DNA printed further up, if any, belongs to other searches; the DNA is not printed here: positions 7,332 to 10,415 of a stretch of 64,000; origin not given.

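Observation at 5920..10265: Operon of two unknown proteins and an SF2 DEAH helicase ending in a tandem HA-domain array encoded by about 198-bp DNA repeats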

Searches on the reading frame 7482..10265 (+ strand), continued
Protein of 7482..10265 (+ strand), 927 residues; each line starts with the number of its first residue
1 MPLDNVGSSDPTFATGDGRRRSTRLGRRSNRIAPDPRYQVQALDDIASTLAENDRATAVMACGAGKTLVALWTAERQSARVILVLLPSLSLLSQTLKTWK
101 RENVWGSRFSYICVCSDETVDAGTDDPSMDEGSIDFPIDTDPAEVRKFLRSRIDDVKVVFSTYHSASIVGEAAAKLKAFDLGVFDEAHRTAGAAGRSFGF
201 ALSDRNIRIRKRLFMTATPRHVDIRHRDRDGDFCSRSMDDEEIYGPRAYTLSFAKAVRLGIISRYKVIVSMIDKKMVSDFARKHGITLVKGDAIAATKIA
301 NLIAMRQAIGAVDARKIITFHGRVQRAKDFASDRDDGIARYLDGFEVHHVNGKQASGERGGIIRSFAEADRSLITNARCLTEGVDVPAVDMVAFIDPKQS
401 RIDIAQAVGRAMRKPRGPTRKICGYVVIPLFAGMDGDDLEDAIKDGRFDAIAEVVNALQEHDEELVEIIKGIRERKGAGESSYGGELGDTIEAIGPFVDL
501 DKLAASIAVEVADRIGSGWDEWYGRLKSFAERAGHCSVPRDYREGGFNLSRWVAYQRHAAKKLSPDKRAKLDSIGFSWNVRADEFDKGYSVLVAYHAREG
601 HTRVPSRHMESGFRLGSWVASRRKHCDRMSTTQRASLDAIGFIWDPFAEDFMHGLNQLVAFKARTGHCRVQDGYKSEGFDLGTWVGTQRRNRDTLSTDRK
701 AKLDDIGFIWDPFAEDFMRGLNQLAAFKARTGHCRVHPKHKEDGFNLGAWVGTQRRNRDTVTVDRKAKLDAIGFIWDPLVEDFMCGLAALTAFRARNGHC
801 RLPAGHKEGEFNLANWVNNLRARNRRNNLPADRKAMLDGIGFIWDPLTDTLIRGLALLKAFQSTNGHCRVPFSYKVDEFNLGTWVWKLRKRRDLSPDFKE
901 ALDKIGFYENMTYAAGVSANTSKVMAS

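Call 28: find_related_loci(query=window:7482-10265:+, collection=genome_contigs, flank=10000)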
Query window:7482-10265:+ (927 aa) in genome_contigs; peptide patterns used: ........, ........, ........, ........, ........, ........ (x = any residue, [..] = any of these).
116 stretches matched a pattern; 36 encode a relative of the query (tblastn E <= 1e-3); 36 distinct loci.
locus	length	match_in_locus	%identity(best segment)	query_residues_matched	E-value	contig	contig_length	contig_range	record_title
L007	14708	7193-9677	44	38-844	9e-171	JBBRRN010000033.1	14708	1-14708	MAG: Nitrospirales bacterium isolate Ls1-X1 LS1_sbin.5_K_1451160_L_14708_cov_10.0000, whole genome shotgun sequence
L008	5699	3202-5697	31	26-913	5e-108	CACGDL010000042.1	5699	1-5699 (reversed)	uncultured Prochlorococcus sp. isolate AG-422-D21 genome assembly, contig: AG-422-D21_NODE_42, whole genome shotgun sequ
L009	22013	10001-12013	37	34-905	6e-120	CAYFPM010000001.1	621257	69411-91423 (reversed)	MAG TPA_asm: uncultured Gammaproteobacteria bacterium isolate ERP019367_co2_132 genome assembly, contig: NODE_4_length_6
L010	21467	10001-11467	34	21-516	1e-87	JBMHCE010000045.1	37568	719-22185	MAG: Chitinophagales bacterium isolate STO1_bin.113 c_000000000045, whole genome shotgun sequence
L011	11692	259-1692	33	32-516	5e-81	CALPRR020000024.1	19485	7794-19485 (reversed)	MAG: Candidatus Kuenenia stuttgartiensis isolate HRS-ES2-bin-196 genome assembly, contig: HRSG-E12-C1064, whole genome s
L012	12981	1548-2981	33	32-516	3e-78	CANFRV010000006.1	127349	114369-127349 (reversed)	MAG: Flavobacteriales bacterium isolate Jr-16oct17-234 genome assembly, contig: Jr-16oct17-C269, whole genome shotgun se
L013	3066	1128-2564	33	36-516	3e-79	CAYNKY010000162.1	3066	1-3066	MAG TPA_asm: uncultured Prochlorococcus sp. isolate binchicken_co76_412 genome assembly, contig: NODE_44292_length_3066_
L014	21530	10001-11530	33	26-533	9e-76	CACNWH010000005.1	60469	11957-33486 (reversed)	MAG: uncultured Prochlorococcus sp. isolate AH-287-E16 genome assembly, contig: AH-287-E16_NODE_5, whole genome shotgun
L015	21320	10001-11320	36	35-476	4e-73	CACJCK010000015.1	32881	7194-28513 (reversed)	MAG: uncultured Prochlorococcus sp. isolate AG-914-N13 genome assembly, contig: AG-914-N13_NODE_15, whole genome shotgun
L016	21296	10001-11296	32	38-476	5e-63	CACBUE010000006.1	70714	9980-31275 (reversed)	uncultured SAR86 cluster bacterium isolate AG-359-K21 genome assembly, contig: AG-359-K21_NODE_6, whole genome shotgun s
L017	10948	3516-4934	33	38-473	7e-62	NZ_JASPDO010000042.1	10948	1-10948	Brevibacterium sp. UMB1308A NODE_48_length_10948_cov_4.097691, whole genome shotgun sequence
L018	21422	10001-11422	36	38-475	2e-59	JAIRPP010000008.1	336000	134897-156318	MAG: Candidatus Methanoplasma sp. isolate Cf509_bin46 k119_779512, whole genome shotgun sequence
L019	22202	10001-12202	27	38-905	2e-59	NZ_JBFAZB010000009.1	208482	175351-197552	Kitasatospora sp. NPDC051702 NPDC051702_58_B8.ctg-0009, whole genome shotgun sequence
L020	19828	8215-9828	32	38-532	1e-59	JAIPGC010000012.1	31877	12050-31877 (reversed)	MAG: Acholeplasmataceae bacterium isolate Tobar13m-G41 Tobar13m-C1636, whole genome shotgun sequence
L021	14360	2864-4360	31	37-473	1e-57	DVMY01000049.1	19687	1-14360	MAG TPA_asm: Candidatus Aphodousia faecigallinarum isolate 7463 CHK116__C135353_L19687_ERR2241864, whole genome shotgun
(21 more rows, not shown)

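Call 30: find_encoding_contigs(protein=P0090, flank=8000, max_places=2)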
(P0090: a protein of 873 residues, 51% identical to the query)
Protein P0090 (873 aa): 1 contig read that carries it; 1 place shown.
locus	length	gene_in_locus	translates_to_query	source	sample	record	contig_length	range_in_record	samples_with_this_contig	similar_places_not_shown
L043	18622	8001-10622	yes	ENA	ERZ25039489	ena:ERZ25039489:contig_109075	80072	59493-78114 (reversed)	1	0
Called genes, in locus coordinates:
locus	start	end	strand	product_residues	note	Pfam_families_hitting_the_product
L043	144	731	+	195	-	PF02525:Flavodoxin_2, PF03358:FMN_red (weak)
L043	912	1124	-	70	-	PF04325:DUF465 (weak)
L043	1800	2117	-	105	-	-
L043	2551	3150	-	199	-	-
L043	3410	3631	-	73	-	-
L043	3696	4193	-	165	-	PF20587:DUF6789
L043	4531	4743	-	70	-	PF04325:DUF465 (weak)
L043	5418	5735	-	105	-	-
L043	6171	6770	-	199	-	-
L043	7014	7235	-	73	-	-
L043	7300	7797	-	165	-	PF20587:DUF6789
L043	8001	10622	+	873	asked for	PF00270:DEAD, PF04851:ResIII, PF00271:Helicase_C, PF03457:HA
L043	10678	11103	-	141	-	PF20346:DUF6641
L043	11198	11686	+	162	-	PF01928:CYTH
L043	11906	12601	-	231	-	PF03695:UPF0149, PF02810:SEC-C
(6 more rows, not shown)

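Call 31: find_encoding_contigs(protein=P0041, flank=8000, max_places=2)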
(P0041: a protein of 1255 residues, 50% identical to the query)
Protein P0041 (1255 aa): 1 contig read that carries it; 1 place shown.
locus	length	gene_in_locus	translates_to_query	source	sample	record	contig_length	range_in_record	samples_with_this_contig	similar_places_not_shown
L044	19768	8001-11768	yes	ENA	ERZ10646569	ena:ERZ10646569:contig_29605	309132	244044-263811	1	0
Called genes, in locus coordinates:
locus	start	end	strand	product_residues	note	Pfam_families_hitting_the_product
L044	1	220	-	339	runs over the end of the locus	PF01266:DAO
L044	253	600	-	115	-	PF07992:Pyr_redox_2 (weak), PF01946:Thi4, PF00890:FAD_binding_2 (weak), PF01266:DAO, PF13450:NAD_binding_8 (weak)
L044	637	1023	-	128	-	PF07366:SnoaL, PF12680:SnoaL_2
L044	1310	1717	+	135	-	-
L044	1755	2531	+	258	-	-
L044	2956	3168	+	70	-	PF12728:HTH_17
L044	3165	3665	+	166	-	-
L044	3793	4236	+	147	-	PF13481:AAA_25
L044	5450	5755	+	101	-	-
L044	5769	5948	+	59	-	-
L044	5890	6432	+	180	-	-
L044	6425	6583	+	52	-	-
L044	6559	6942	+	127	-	-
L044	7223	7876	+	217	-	PF08238:Sel1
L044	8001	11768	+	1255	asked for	PF00270:DEAD, PF04851:ResIII, PF00271:Helicase_C, PF03457:HA, PF10000:ACT_3 (faint), PF25260:DUF7861 (faint), PF03457:HA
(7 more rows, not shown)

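Call 32: find_encoding_contigs(protein=P0017, flank=8000, max_places=3)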
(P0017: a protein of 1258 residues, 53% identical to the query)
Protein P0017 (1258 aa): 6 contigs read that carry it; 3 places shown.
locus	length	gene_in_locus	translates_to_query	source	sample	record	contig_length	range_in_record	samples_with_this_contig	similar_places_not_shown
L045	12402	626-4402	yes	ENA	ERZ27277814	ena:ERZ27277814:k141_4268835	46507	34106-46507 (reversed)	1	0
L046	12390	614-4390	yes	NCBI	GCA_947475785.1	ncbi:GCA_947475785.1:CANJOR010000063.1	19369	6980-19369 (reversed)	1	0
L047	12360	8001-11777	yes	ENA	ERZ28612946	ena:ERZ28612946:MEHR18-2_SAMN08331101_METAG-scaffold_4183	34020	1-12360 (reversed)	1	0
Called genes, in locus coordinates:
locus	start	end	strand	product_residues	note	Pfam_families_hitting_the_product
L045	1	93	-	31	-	?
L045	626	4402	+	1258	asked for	PF00270:DEAD, PF04851:ResIII, PF00271:Helicase_C, PF03457:HA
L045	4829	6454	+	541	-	PF03023:MurJ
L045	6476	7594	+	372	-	PF02163:Peptidase_M50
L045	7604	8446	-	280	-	PF02424:ApbE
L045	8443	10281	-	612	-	PF02366:PMT (weak)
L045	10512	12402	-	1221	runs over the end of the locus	PF12951:PATR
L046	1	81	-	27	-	?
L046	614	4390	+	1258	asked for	PF00270:DEAD, PF04851:ResIII, PF00271:Helicase_C, PF03457:HA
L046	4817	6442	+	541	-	PF03023:MurJ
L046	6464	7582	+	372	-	PF02163:Peptidase_M50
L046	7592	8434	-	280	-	PF02424:ApbE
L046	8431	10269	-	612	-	PF02366:PMT (weak)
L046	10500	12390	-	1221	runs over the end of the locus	PF12951:PATR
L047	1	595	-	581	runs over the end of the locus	PF00144:Beta-lactamase, PF11954:DUF3471 (weak)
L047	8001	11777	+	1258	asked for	PF00270:DEAD, PF04851:ResIII, PF00271:Helicase_C, PF03457:HA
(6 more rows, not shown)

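Call 39: search_solved_structures(query=window:7482-10265:+, max_evalue=0.001)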
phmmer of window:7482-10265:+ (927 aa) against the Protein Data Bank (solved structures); distinct sequences matched with E-value up to 0.001: 6.
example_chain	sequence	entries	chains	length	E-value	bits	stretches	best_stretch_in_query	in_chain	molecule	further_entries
5ffj_A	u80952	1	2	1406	2e-47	165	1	38-470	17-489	Endonuclease and methylase LlaGI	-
4xqk_A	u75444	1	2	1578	1.1e-46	162.5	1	38-470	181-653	LlaBIII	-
1wp9_A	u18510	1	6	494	0.00015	23.1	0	274-415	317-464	ATP-dependent RNA helicase, putative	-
11aa_p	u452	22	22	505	0.00026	22.3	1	338-421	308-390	ATP-dependent RNA helicase HAS1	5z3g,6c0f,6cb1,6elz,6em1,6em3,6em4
2kta_A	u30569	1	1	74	0.00054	21.3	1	807-845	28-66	Putative helicase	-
6jde_B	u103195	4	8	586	0.00064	21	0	346-420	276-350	Putative DNA repair helicase RadD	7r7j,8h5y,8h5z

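Call 49: search_solved_structures(query=P0011, max_evalue=0.001, show_alignments=1)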
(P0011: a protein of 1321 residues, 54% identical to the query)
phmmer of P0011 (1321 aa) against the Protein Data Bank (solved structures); distinct sequences matched with E-value up to 0.001: 4.
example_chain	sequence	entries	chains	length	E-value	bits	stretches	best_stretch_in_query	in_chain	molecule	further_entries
4xqk_A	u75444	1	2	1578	3.5e-57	196.7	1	35-619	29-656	LlaBIII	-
5ffj_A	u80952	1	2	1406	5.8e-50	172.8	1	182-617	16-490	Endonuclease and methylase LlaGI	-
7clg_A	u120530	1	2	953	8.7e-06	26.5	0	322-563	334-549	Putative helicase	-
6jde_B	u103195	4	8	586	4.1e-05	24.3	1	294-565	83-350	Putative DNA repair helicase RadD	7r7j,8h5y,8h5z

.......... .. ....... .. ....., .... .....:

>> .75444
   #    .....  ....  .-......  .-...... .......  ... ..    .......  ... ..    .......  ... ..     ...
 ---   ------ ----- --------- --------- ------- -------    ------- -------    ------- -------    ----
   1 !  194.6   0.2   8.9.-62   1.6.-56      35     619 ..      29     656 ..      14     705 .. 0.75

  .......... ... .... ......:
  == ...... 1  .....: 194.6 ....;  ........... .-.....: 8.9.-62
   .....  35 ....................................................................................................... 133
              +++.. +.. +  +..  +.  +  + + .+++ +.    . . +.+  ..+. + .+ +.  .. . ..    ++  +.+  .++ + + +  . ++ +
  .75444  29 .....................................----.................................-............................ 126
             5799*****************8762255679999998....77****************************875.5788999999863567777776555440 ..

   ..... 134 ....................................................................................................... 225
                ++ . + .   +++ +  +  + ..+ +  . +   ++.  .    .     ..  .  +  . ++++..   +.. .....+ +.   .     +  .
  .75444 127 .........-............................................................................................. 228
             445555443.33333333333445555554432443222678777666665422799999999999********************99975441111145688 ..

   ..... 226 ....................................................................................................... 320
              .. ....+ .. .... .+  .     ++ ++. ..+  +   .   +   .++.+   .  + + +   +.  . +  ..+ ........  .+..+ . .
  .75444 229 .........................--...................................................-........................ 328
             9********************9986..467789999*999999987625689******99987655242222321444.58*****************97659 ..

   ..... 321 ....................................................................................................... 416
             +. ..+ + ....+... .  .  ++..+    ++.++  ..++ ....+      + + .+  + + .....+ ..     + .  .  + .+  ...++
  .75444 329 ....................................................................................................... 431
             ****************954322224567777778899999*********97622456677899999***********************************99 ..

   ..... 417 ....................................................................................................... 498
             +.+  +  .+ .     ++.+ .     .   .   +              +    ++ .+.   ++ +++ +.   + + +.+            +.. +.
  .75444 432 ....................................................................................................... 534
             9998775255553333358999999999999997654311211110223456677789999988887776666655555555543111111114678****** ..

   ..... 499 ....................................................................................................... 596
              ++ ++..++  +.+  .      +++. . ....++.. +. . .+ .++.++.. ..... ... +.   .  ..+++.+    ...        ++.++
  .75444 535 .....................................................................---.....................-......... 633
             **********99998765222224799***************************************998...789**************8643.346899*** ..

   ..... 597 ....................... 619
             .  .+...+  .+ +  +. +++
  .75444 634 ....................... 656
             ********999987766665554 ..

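Call 51: search_protein_families(library=ncbifam, proteins=[window:7482-10265:+, P0011], max_evalue=0.01)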
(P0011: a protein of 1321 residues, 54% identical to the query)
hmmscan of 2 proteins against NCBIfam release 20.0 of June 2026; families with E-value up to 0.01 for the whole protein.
window:7482-10265:+ (927 aa): 7 families
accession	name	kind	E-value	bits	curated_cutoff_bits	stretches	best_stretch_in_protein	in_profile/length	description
TIGR04095.1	dnd_restrict_1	equivalog_domain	2.5e-12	46.6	600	1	345-439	314-406/451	DNA phosphorothioation system restriction enzyme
NF053632.1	heli_RadD_YejH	equivalog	1.2e-11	43.7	720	1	154-417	86-345/573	DNA repair helicase RadD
NF010337.0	PRK13766.1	equivalog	2.3e-07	29.3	610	1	362-417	416-471/781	Hef nuclease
NF046051.1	restrict_EcoAI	equivalog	1.5e-05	23.6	550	0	36-221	158-315/768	EcoAI/FtnUII family type I restriction enzme subunit R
NF008521.0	PRK11448.1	equivalog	2.2e-05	22.7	729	1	362-414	747-800/1123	type I restriction-modification system endonuclease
NF045503.1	repair_heli_XPB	equivalog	5.7e-05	21.9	610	1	37-94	186-243/548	DNA repair helicase XPB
NF003673.1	PRK05298.1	equivalog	0.005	15.2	743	0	345-417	468-545/653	excinuclease ABC subunit UvrB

P0011 (1321 aa): 13 families
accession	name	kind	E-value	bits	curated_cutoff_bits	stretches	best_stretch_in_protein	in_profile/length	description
TIGR04095.1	dnd_restrict_1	equivalog_domain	4.9e-15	55.5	600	2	489-580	313-404/451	DNA phosphorothioation system restriction enzyme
NF053632.1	heli_RadD_YejH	equivalog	1.1e-13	50.4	720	1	294-564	81-347/573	DNA repair helicase RadD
NF010337.0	PRK13766.1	equivalog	4.1e-08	31.8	610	1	500-563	409-472/781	Hef nuclease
NF008521.0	PRK11448.1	equivalog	6.1e-06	24.5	729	1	139-246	377-485/1123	type I restriction-modification system endonuclease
NF046051.1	restrict_EcoAI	equivalog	7.2e-06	24.7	550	0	182-339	160-290/768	EcoAI/FtnUII family type I restriction enzme subunit R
NF045503.1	repair_heli_XPB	equivalog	2.4e-05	23.1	610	1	182-249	186-253/548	DNA repair helicase XPB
NF003673.1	PRK05298.1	equivalog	4.6e-05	22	743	0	486-563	462-546/653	excinuclease ABC subunit UvrB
TIGR03117.2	cas_csf4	equivalog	4.6e-05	21.8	400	1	182-249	131-201/800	type IV CRISPR-associated DEAD/DEAH-box helicase Csf4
TIGR00444.1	mazG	subfamily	7.1e-05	22.6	148.3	0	1242-1271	141-170/248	MazG family protein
TIGR02565.1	cas_Csy2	equivalog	8.2e-05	22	154.1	0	878-905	250-277/296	type I-F CRISPR-associated protein Csy2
TIGR00631.1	uvrb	equivalog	0.00018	19.9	750.1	0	492-564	470-547/658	excinuclease ABC subunit UvrB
NF008169.0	PRK10917.2-3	equivalog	0.0024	16.5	555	1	161-243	217-295/610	ATP-dependent DNA helicase RecG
NF004066.1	PRK05580.1-3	equivalog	0.0032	15.8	813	1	181-244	254-319/788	primosomal protein N'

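Call 52: search_protein_families(library=padloc, proteins=[P0011, P0090], max_evalue=0.001)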
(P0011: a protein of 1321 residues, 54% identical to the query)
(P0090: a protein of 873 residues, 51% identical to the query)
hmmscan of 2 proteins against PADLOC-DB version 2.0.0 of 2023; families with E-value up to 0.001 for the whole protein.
P0011 (1321 aa): 9 families
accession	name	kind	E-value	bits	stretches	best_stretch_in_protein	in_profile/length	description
PDLC03597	REase_MTase_IIG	-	2.7e-82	275.1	1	35-618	18-650/1646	Type IIG restriction enzyme-methyltransferase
PDLC03051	REase_MTase_I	-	6.9e-56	187.2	1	36-616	30-653/1591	Type I restriction enzyme-methyltransferase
PDLC02707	PbeA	-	7.4e-21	72.4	1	181-589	254-648/672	PbeA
PDLC02706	PbeA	-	1.8e-14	51.3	2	181-413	271-474/722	PbeA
PDLC02704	PbeA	-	1.1e-13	48.6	2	489-592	561-663/682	PbeA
PDLC01439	typeIV_DinG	-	2.6e-06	24.4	1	183-247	19-82/575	CAS-IV-A; associated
PDLC03658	mREase_IV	-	5.7e-06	22.3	0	324-564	336-550/953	Type IV methyl-directed restriction enzyme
PDLC01029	Cas5f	-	2.2e-05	22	0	878-905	250-277/296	CRISPR type I-F/YPEST-associated protein Csy2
PDLC03659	mREase_IV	-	0.00062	15.7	0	304-564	316-558/945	Type IV methyl-directed restriction enzyme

P0090 (873 aa): 9 families
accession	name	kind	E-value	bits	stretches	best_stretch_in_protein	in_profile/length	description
PDLC03597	REase_MTase_IIG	-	5.1e-71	237.8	2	4-241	174-432/1646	Type IIG restriction enzyme-methyltransferase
PDLC03051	REase_MTase_I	-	6e-49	164.2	2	10-237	190-437/1591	Type I restriction enzyme-methyltransferase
PDLC02707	PbeA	-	4.1e-20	69.9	1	2-402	255-646/672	PbeA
PDLC02706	PbeA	-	1.3e-15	55.1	2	14-233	283-479/722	PbeA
PDLC02704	PbeA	-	4.1e-13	46.7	2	304-399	561-655/682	PbeA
PDLC03658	mREase_IV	-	7.5e-06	21.9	1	143-376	337-547/953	Type IV methyl-directed restriction enzyme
PDLC01439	typeIV_DinG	-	0.0002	18.2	0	4-61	22-78/575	CAS-IV-A; associated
PDLC03659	mREase_IV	-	0.00037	16.5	1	303-376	482-555/945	Type IV methyl-directed restriction enzyme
PDLC02705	PbeA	-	0.00041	16.6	0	311-389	557-636/691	PbeA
